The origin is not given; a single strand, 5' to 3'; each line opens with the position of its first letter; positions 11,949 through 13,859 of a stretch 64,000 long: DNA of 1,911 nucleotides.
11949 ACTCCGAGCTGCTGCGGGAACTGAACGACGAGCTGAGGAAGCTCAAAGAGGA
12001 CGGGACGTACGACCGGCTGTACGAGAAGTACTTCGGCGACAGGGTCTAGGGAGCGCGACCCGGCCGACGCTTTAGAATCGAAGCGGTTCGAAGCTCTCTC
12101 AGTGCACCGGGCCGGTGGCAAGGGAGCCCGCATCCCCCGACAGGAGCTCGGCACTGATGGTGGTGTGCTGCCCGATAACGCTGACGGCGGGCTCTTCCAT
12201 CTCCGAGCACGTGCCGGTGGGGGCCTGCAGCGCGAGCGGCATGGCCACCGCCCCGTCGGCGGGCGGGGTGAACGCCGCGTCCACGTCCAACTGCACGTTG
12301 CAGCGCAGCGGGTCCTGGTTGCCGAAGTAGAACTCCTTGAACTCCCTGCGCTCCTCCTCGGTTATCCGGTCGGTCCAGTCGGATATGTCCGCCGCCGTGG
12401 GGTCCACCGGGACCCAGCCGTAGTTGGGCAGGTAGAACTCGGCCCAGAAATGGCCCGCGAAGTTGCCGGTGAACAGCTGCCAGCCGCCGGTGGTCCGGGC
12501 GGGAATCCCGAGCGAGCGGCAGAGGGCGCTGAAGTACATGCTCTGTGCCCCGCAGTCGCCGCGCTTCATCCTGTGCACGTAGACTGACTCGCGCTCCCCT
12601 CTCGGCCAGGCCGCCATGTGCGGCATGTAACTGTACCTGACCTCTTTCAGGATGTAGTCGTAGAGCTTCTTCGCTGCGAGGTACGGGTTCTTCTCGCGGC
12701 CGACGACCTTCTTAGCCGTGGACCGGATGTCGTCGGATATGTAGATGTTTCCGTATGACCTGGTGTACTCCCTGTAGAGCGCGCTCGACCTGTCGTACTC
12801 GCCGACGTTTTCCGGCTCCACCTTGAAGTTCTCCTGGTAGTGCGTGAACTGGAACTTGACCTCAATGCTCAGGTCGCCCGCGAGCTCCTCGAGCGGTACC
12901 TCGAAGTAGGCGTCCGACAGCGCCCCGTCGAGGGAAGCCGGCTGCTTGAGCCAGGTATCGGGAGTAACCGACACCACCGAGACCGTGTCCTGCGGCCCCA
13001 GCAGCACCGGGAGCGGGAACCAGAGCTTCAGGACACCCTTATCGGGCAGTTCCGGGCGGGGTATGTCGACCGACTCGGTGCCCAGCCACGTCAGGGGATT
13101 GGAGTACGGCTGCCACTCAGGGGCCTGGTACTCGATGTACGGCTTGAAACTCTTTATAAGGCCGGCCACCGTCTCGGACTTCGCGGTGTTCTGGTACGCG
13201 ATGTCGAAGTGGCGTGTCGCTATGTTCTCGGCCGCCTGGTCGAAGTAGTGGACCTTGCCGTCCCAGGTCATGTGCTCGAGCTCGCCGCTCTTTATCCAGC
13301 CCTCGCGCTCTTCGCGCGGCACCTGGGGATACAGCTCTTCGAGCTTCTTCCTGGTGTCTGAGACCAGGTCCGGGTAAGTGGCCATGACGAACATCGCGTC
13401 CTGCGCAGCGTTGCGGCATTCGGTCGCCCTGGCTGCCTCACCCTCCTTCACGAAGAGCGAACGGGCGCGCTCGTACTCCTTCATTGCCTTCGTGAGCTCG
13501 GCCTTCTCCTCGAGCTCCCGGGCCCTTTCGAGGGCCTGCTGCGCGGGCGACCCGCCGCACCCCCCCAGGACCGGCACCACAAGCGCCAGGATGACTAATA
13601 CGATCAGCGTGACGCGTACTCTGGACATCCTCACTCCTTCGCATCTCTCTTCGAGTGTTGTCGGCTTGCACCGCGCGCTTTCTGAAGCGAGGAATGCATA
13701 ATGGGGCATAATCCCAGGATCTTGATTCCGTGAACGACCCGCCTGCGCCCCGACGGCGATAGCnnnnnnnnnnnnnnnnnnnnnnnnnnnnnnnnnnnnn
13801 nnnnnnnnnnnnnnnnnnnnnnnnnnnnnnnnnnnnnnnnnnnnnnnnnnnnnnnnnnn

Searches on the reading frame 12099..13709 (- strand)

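Call 51: search_protein_families(library=pfam, proteins=[window:12099-13709:-], max_evalue=0.00001)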
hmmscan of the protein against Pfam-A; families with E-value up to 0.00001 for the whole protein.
window:12099-13709:- (536 aa): 1 family
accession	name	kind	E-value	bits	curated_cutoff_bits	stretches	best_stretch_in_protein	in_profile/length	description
PF01841.26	Transglut_core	-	3.6e-24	85.6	23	1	330-437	2-108/108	Transglutaminase-like superfamily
